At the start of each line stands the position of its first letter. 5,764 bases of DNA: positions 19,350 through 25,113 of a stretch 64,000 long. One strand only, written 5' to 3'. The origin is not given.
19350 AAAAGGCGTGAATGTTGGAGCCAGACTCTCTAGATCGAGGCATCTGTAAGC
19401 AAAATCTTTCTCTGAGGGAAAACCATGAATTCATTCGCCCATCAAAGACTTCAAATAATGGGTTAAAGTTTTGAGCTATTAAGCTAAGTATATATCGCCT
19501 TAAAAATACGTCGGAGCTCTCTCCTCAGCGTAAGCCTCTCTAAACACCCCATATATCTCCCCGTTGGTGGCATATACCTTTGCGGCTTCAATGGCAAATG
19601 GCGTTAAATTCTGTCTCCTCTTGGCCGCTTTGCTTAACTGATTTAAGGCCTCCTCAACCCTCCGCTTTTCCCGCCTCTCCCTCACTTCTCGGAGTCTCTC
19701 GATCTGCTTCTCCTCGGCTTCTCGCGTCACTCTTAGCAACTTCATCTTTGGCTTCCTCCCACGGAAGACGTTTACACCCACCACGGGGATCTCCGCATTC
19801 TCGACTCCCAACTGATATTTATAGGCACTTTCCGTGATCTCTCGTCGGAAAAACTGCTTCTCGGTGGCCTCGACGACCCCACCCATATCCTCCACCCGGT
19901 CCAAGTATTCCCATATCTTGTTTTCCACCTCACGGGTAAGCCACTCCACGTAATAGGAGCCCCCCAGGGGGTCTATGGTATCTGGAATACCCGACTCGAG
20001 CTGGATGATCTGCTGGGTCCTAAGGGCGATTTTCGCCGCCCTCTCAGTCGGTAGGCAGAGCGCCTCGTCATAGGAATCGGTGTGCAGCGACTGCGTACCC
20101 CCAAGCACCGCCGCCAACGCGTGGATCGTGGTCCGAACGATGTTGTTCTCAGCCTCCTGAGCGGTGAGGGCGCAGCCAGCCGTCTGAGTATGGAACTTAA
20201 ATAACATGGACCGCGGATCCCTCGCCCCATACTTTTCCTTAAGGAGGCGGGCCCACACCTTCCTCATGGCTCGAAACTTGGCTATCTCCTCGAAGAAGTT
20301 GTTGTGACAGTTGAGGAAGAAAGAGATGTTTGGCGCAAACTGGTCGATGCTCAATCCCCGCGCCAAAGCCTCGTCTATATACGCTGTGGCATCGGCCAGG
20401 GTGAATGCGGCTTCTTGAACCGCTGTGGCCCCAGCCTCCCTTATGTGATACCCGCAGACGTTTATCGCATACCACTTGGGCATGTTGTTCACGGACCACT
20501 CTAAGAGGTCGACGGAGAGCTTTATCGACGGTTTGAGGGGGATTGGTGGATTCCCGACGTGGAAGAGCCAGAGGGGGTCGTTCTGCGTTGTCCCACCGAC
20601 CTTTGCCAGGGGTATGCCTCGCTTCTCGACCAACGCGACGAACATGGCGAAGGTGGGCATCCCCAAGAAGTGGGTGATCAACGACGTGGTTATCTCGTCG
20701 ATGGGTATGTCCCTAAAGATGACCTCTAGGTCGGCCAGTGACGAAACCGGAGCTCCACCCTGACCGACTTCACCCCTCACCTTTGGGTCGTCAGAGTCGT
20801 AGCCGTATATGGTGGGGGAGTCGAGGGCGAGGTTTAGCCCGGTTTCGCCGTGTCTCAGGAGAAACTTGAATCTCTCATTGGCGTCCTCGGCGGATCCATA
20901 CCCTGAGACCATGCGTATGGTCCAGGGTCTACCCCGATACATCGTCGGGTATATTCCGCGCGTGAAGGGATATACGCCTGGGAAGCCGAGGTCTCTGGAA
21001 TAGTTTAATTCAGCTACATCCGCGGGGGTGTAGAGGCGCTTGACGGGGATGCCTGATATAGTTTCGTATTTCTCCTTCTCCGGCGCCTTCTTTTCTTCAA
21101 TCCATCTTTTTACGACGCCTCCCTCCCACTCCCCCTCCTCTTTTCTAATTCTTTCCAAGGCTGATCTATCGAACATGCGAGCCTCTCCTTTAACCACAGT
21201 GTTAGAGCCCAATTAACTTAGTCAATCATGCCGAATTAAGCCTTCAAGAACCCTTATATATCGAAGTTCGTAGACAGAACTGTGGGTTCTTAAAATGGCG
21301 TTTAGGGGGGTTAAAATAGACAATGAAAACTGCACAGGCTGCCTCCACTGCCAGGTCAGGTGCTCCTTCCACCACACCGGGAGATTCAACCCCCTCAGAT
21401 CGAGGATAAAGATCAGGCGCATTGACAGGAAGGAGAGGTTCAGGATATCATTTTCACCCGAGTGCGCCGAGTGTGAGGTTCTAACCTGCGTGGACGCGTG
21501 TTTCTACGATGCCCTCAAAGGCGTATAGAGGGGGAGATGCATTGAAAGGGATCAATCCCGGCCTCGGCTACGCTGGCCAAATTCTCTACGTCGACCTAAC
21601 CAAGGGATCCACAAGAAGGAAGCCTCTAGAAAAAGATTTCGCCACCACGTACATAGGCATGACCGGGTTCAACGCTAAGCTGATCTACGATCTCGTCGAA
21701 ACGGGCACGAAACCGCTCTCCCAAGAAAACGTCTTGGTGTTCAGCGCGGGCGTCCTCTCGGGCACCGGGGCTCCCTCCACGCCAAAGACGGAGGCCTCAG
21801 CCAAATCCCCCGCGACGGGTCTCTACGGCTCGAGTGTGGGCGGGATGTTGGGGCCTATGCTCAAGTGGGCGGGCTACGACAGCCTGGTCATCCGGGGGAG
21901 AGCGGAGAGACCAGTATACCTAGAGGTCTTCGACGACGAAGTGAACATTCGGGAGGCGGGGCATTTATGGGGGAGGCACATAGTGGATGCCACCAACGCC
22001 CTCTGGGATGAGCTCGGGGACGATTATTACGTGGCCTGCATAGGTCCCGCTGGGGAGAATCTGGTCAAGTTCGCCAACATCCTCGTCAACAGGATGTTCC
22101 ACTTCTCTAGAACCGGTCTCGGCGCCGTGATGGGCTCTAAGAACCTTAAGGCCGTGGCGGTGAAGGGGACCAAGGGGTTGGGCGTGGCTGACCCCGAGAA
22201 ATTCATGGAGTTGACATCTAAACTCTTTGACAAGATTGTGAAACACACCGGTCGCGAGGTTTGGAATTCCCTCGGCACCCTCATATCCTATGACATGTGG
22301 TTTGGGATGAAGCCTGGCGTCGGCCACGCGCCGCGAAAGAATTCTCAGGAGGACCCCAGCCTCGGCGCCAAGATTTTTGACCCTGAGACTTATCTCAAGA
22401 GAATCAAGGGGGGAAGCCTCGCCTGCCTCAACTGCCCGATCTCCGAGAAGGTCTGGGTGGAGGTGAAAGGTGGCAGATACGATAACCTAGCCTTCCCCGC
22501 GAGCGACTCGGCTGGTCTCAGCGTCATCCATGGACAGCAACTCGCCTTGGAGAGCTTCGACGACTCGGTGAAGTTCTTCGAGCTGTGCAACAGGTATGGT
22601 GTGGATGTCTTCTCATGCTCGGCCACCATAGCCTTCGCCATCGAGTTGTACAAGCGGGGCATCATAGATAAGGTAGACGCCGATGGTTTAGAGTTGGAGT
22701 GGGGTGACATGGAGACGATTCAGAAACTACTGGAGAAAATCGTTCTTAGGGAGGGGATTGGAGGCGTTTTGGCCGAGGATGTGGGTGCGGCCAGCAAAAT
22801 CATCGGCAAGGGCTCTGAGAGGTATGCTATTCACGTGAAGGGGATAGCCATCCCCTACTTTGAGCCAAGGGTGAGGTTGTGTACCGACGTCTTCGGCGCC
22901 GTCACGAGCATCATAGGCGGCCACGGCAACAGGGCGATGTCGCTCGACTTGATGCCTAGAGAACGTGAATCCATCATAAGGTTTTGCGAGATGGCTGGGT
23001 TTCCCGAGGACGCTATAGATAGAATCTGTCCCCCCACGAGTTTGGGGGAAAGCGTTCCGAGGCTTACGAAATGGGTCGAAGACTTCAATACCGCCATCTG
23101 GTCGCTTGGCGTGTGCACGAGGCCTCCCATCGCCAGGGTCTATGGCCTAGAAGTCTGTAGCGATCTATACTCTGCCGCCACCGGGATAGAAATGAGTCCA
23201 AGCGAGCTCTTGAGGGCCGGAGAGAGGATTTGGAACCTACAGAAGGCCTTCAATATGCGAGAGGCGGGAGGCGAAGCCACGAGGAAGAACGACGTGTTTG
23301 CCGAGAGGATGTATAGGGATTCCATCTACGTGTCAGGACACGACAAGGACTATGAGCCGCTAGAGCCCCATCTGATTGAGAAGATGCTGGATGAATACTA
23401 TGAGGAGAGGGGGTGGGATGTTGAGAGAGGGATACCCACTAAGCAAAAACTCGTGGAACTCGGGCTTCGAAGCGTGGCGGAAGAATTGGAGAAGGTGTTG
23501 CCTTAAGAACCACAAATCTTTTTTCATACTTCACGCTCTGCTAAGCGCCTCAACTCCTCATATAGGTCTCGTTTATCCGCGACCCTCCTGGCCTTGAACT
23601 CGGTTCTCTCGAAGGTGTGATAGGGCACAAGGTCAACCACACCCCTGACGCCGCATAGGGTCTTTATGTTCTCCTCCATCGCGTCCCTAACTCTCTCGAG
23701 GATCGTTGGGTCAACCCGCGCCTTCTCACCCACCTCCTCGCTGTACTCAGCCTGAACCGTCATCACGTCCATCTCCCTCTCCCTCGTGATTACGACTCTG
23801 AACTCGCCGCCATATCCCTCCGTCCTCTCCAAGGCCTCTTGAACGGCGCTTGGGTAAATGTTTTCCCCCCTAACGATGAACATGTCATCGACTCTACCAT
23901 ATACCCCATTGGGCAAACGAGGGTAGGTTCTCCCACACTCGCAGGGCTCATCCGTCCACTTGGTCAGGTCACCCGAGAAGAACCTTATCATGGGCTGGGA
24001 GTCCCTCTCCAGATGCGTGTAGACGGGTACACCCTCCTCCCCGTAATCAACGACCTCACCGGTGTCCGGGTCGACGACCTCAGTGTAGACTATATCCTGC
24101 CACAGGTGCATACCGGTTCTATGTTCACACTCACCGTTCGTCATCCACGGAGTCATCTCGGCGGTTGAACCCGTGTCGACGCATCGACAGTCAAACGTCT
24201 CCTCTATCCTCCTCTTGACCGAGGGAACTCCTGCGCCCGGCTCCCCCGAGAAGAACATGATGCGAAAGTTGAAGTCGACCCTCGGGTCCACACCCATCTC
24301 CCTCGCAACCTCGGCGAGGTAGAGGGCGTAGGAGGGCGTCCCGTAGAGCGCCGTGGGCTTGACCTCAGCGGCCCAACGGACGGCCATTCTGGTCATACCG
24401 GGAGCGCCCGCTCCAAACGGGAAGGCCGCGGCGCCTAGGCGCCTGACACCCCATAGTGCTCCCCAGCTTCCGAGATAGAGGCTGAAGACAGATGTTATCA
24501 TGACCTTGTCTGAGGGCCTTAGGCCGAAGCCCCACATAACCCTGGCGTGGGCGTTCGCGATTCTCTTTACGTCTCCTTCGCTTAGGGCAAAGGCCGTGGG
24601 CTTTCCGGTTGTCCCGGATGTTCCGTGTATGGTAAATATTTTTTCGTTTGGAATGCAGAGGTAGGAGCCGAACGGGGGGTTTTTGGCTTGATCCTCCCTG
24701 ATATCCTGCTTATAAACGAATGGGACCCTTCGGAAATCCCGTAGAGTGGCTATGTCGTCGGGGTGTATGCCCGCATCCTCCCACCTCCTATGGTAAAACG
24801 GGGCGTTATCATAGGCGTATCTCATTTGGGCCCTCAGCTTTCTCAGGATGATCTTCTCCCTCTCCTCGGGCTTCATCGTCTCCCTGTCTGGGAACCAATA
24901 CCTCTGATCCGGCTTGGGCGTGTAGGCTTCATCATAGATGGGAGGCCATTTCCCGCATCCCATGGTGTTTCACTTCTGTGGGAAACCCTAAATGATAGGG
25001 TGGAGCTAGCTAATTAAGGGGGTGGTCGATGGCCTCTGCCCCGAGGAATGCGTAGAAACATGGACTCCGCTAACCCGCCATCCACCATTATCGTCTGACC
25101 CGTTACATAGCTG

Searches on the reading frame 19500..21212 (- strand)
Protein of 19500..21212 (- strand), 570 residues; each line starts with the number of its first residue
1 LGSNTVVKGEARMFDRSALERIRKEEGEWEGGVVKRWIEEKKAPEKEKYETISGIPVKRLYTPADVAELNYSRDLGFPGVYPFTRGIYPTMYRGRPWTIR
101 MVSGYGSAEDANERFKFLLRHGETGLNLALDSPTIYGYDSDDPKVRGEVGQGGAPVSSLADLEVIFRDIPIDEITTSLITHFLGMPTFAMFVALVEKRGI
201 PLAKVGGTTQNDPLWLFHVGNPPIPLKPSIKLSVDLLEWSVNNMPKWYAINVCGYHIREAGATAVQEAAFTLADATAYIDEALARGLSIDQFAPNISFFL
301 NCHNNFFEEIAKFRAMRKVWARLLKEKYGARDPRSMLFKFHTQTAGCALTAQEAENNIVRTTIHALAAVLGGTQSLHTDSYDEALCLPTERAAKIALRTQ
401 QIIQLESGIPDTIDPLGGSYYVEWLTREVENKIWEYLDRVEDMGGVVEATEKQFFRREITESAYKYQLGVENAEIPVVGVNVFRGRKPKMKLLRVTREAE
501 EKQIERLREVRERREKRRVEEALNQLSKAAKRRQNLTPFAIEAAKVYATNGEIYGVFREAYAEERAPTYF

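Call 7: search_protein_families(library=pfam, proteins=[window:19500-21212:-], max_evalue=0.01)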
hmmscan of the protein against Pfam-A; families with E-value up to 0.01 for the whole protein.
window:19500-21212:- (570 aa): 1 family
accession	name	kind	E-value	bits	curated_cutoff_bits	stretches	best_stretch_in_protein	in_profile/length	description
PF01642.28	MM_CoA_mutase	-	2.2e-195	650.5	22.1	1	51-561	2-511/512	Methylmalonyl-CoA mutase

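Call 58: find_homologous_proteins(query=window:19500-21209:-, max_evalue=1e-100)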
Query window:19500-21209:- (569 aa): 7998 proteins with E <= 1e-100 among 8000 candidates; the best 120 are listed.
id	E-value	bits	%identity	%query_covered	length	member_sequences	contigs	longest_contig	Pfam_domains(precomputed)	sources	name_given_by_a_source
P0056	0.0e+0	1275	100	98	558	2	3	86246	PF01642.29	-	-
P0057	1.1e-249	848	64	97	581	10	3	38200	PF01642.29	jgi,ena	-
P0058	2.8e-247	840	66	97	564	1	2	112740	PF01642.29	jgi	-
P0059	3.9e-246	836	64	99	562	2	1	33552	PF01642.29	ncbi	-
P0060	9.2e-246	835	64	97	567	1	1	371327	PF01642.29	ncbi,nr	ncbi:MAG: methylmalonyl-CoA mutase family protein [Aigarchaeota archaeon]|nr:methylmalonyl-CoA mutas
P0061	7.2e-245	832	64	97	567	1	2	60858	PF01642.29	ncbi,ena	-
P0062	7.2e-245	832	64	97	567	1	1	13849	PF01642.29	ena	-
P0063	9.3e-245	831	64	97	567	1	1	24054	PF01642.29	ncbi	-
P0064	1.5e-236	804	63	97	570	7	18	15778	PF01642.29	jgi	jgi:methylmalonyl-CoA mutase N-terminal domain/subunit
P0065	3.9e-236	803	61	96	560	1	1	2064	PF01642.29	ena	-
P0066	7.0e-236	802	61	96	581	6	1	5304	PF01642.29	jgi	-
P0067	6.2e-235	799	61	98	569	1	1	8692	PF01642.29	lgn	-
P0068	2.4e-234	797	62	97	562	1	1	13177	PF01642.29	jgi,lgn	jgi:methylmalonyl-CoA mutase N-terminal domain/subunit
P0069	1.2e-233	795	62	97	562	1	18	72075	PF01642.29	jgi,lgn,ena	-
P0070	2.2e-232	791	60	96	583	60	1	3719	PF01642.29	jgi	jgi:methylmalonyl-CoA mutase N-terminal domain/subunit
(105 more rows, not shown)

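Call 59: find_encoding_contigs(protein=P0060, flank=10000, max_places=1)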
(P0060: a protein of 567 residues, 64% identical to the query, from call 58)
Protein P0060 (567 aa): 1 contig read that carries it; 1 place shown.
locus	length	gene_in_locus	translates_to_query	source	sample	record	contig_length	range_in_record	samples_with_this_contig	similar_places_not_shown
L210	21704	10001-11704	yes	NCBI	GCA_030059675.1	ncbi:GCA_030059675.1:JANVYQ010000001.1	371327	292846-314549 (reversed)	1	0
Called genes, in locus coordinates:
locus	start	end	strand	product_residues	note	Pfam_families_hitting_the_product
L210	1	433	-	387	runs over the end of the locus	PF13379:NMT1_2, PF09084:NMT1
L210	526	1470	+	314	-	PF03328:HpcH_HpaI, PF15617:C-C_Bond_Lyase, PF22484:DUF6986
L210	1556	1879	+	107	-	PF05552:MS_channel_1st_1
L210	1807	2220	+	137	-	PF05552:MS_channel_1st_1 (weak)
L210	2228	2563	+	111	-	-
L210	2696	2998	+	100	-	PF08282:Hydrolase_3 (weak)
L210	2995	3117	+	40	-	-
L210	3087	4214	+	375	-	PF13439:Glyco_transf_4, PF13579:Glyco_trans_4_4, PF20706:GT4-conflict (weak), PF00534:Glycos_transf_1, PF13692:Glyco_trans_1_4, PF13524:Glyco_trans_1_2 (weak)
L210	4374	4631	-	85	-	PF05402:PqqD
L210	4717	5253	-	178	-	-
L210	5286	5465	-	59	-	-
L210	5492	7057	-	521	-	-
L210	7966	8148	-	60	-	PF01361:Tautomerase, PF14552:Tautomerase_2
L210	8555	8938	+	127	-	PF00892:EamA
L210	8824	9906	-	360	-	PF00930:DPPIV_N (faint), PF26550:Tricorn_2nd, PF26549:Tricorn_N, PF07676:PD40 (weak)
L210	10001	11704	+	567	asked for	PF01642:MM_CoA_mutase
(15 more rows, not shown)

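Call 60: find_encoding_contigs(protein=P0058, flank=10000, max_places=1)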
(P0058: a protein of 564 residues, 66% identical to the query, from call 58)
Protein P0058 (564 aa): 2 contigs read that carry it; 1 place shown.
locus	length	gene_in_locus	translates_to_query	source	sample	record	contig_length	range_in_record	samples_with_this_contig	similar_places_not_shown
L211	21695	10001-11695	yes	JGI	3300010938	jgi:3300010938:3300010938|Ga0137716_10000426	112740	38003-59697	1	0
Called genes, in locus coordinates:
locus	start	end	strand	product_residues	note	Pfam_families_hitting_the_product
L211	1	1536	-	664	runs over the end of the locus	PF00496:SBP_bac_5 (faint)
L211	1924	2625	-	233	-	PF02463:SMC_N (weak), PF00005:ABC_tran, PF13304:AAA_21 (faint)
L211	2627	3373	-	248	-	PF00005:ABC_tran, PF13304:AAA_21 (faint)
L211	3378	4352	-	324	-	PF02653:BPD_transp_2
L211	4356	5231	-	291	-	PF02653:BPD_transp_2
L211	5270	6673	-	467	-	PF13433:Peripla_BP_5, PF13458:Peripla_BP_6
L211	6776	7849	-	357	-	PF02653:BPD_transp_2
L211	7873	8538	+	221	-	-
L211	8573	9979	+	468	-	PF00501:AMP-binding, PF14535:AMP-binding_C_2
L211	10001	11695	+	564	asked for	PF01642:MM_CoA_mutase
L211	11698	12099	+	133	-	PF02310:B12-binding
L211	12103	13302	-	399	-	PF00083:Sugar_tr (faint), PF07690:MFS_1, PF06779:MFS_4, PF07690:MFS_1 (weak)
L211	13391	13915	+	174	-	-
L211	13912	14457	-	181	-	PF01613:Flavin_Reduct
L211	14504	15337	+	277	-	PF00809:Pterin_bind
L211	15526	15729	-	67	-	PF00962:A_deaminase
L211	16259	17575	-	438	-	PF00293:NUDIX, PF19538:DUF6062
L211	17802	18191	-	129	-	-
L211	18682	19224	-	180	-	PF20229:ChrB_N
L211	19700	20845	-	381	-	PF07690:MFS_1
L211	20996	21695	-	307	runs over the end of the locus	-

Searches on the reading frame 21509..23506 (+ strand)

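Call 28: search_protein_families(library=pfam, proteins=[window:21509-23506:+], max_evalue=0.001)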
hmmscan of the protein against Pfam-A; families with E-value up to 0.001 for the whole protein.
window:21509-23506:+ (665 aa): 2 families
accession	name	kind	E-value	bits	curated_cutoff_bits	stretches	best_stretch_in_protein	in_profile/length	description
PF01314.23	AFOR_C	-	7.7e-80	269.3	27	1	236-653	3-385/385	Aldehyde ferredoxin oxidoreductase, domains 2 & 3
PF02730.20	AFOR_N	-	3.2e-69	233.1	29.8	1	23-221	1-199/199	Aldehyde ferredoxin oxidoreductase, N-terminal domain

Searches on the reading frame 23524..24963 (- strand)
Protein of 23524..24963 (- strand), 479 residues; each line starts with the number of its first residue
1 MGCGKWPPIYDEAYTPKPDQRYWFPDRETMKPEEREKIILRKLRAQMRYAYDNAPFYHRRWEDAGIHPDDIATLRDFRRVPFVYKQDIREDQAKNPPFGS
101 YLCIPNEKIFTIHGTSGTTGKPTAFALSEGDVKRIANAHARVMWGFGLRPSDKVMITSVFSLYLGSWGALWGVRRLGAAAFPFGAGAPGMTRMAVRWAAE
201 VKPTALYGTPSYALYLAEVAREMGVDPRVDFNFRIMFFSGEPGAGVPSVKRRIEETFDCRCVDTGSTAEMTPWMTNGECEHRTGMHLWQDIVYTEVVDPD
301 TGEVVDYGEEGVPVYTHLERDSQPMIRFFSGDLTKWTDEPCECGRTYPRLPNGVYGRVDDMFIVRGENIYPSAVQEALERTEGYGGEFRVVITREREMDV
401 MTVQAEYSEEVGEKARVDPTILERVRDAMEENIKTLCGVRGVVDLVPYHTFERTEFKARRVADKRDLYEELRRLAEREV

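Call 28: search_protein_families(library=pfam, proteins=[window:23524-24963:-], max_evalue=0.001)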
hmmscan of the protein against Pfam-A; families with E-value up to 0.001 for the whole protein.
window:23524-24963:- (479 aa): 2 families
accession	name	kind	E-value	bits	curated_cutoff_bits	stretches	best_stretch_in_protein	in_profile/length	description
PF14535.12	AMP-binding_C_2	-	8.4e-20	71.3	25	1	366-465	1-96/96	AMP-binding enzyme C-terminal domain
PF00501.34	AMP-binding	-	4.5e-14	52.5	29.9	1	104-311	159-370/384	AMP-binding enzyme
